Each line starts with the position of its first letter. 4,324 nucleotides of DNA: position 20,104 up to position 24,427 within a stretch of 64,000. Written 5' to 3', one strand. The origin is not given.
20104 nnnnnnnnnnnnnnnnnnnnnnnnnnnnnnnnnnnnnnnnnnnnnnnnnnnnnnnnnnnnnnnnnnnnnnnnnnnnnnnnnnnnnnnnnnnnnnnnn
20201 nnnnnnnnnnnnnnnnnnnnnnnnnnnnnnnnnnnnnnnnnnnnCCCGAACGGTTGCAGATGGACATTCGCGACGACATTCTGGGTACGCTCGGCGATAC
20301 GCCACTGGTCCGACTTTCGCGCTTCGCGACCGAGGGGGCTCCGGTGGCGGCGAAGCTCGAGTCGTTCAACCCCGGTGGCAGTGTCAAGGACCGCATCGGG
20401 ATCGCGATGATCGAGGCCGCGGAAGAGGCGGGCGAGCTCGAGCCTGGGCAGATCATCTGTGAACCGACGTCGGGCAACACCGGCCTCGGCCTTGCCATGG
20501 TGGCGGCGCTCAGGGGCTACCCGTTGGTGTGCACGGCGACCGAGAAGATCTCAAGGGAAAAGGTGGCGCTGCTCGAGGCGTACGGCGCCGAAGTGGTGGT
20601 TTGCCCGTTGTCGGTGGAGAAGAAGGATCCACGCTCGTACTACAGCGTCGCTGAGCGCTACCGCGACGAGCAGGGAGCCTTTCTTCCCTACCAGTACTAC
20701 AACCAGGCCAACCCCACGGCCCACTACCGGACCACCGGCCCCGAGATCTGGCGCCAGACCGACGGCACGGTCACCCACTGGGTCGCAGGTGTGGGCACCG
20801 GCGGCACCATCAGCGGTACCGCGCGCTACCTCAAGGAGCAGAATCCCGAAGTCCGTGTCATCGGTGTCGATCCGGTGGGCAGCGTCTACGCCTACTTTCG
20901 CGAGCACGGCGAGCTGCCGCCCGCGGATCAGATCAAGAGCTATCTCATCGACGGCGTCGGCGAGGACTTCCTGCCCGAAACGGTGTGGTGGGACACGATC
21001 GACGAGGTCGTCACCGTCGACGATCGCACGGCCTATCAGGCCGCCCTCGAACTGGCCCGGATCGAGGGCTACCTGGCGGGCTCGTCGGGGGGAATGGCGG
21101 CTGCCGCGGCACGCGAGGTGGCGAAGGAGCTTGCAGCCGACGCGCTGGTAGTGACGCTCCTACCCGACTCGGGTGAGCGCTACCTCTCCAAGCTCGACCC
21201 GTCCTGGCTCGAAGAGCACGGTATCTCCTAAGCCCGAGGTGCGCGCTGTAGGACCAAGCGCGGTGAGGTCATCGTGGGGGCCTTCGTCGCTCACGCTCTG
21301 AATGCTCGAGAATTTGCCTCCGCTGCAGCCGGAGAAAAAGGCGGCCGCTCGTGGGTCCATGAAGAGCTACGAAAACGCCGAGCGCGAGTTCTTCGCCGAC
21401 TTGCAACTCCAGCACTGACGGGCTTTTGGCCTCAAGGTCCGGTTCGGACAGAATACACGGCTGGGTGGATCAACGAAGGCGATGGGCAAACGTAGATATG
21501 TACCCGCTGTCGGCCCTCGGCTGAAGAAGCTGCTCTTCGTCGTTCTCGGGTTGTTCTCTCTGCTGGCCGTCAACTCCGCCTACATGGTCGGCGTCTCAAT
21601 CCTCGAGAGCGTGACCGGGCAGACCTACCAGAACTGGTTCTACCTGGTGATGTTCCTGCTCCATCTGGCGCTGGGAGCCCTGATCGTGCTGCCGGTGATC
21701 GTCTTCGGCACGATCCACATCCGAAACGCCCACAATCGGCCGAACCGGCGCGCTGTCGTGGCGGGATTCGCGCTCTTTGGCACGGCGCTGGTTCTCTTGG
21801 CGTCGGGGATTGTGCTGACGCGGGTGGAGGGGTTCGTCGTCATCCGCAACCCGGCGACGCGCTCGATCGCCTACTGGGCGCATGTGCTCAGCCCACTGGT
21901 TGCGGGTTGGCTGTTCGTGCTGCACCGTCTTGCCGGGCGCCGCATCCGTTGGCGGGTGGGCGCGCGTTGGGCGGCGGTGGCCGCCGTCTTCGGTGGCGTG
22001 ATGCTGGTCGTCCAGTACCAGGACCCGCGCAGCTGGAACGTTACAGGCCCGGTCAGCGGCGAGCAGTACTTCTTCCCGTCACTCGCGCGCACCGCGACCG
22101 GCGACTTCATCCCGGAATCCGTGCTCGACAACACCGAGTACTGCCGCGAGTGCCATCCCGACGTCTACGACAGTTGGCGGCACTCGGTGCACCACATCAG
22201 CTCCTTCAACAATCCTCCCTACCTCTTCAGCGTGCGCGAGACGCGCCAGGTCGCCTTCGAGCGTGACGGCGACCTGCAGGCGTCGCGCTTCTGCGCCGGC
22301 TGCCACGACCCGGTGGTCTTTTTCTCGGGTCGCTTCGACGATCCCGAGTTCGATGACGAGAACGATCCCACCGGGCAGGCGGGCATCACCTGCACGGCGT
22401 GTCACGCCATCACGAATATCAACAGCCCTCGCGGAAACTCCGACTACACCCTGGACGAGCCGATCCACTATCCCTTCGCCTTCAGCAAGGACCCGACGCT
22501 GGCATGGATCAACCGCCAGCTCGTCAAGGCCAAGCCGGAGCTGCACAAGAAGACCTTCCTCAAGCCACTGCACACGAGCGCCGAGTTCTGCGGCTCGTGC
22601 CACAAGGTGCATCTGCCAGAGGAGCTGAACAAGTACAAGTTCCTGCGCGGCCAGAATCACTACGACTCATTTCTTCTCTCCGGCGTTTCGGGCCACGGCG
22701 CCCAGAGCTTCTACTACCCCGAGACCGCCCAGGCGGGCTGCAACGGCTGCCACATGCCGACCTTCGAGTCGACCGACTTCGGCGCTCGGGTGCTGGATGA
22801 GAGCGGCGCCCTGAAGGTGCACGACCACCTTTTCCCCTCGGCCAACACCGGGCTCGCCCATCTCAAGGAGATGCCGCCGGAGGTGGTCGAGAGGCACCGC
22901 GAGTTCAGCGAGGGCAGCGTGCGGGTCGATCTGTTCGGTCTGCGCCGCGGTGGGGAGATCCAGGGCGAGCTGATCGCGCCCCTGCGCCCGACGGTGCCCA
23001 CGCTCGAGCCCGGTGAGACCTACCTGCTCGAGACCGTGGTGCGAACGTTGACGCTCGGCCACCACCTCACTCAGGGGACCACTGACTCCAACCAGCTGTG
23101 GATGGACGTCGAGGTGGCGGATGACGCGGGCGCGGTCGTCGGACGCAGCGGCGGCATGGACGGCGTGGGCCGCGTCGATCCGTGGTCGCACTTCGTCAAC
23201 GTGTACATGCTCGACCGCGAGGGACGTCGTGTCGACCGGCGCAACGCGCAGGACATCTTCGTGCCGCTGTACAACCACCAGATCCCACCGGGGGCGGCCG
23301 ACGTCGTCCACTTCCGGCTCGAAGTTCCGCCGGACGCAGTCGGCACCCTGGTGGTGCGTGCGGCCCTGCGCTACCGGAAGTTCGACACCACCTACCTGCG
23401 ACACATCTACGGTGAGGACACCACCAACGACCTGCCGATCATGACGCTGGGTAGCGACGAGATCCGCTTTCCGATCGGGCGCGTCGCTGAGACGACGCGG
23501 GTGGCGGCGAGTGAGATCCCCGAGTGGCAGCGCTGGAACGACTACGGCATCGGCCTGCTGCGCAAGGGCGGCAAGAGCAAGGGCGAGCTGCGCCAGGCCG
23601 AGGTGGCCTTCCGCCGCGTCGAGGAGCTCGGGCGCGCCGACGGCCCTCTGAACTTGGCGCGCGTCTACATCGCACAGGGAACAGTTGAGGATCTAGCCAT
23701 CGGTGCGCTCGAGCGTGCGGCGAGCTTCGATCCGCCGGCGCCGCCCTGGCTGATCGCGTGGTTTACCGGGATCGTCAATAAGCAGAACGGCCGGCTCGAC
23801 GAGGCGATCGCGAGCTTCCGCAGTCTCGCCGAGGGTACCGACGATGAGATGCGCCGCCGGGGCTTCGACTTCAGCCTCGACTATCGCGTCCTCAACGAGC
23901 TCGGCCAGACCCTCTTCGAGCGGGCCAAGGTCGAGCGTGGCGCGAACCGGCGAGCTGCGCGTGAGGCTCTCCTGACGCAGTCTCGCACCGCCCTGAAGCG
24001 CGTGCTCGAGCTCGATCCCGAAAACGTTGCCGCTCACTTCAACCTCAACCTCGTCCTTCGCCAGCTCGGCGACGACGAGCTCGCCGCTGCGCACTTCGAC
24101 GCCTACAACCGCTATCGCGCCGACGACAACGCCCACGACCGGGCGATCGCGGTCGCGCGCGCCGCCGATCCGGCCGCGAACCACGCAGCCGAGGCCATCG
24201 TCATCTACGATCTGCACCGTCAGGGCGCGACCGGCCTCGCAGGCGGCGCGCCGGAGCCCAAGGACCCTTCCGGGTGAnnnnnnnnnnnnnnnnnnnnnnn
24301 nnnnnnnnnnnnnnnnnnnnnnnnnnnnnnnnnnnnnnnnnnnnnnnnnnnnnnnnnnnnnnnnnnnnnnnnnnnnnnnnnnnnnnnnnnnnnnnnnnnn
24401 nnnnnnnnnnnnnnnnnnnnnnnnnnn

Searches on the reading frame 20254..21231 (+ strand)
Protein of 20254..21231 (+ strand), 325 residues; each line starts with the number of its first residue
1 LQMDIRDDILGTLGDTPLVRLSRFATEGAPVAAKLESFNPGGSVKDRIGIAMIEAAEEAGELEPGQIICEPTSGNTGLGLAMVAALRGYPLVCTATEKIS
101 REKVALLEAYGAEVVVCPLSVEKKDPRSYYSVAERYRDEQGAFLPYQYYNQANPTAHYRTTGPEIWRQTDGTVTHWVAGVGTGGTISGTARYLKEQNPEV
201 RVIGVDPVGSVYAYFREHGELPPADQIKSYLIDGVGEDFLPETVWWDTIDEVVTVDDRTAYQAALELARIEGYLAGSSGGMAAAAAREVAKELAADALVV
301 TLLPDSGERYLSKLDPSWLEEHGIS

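Call 8: search_protein_families(library=pfam, proteins=[window:20254-21231:+], max_evalue=0.001)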
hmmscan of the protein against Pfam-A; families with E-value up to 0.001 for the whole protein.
window:20254-21231:+ (325 aa): 1 family
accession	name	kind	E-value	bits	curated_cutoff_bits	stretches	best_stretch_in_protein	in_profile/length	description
PF00291.31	PALP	-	3.6e-77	260.1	35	1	11-305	3-295/295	Pyridoxal-phosphate dependent enzyme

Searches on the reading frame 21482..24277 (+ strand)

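Call 8: search_protein_families(library=pfam, proteins=[window:21482-24277:+], max_evalue=0.001)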
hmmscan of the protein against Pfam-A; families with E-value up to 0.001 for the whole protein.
window:21482-24277:+ (931 aa): 4 families
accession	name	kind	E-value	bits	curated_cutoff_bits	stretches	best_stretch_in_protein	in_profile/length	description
PF13435.11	Cytochrome_C554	-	3.5e-09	37.9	20.8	1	221-308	2-83/84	Cytochrome c554 and c-prime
PF13432.12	TPR_16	-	1.1e-05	26.2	32.7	1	832-875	14-57/65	Tetratricopeptide repeat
PF13414.12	TPR_11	-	2.6e-05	24.3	26.8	0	832-863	11-42/42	TPR repeat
PF13431.12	TPR_17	-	0.0002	21.8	24.4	0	838-867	2-31/34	Tetratricopeptide repeat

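Call 26: search_protein_families(library=ncbifam, proteins=[window:21482-24277:+], max_evalue=0.01)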
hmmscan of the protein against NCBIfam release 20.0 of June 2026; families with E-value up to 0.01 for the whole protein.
window:21482-24277:+ (931 aa): 3 families
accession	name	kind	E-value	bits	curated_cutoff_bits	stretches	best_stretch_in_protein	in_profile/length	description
NF008659.0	PRK11659.1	equivalog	2.2e-05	24.3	184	1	269-380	47-148/188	cytochrome c nitrite reductase pentaheme subunit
NF040959.1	MamA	equivalog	0.0019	17.7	200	0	837-873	161-197/204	magnetosome protein MamA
TIGR04257.1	nanowire_3heme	domain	0.0022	18.1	40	0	249-310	5-60/75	c(7)-type cytochrome triheme domain-containing protein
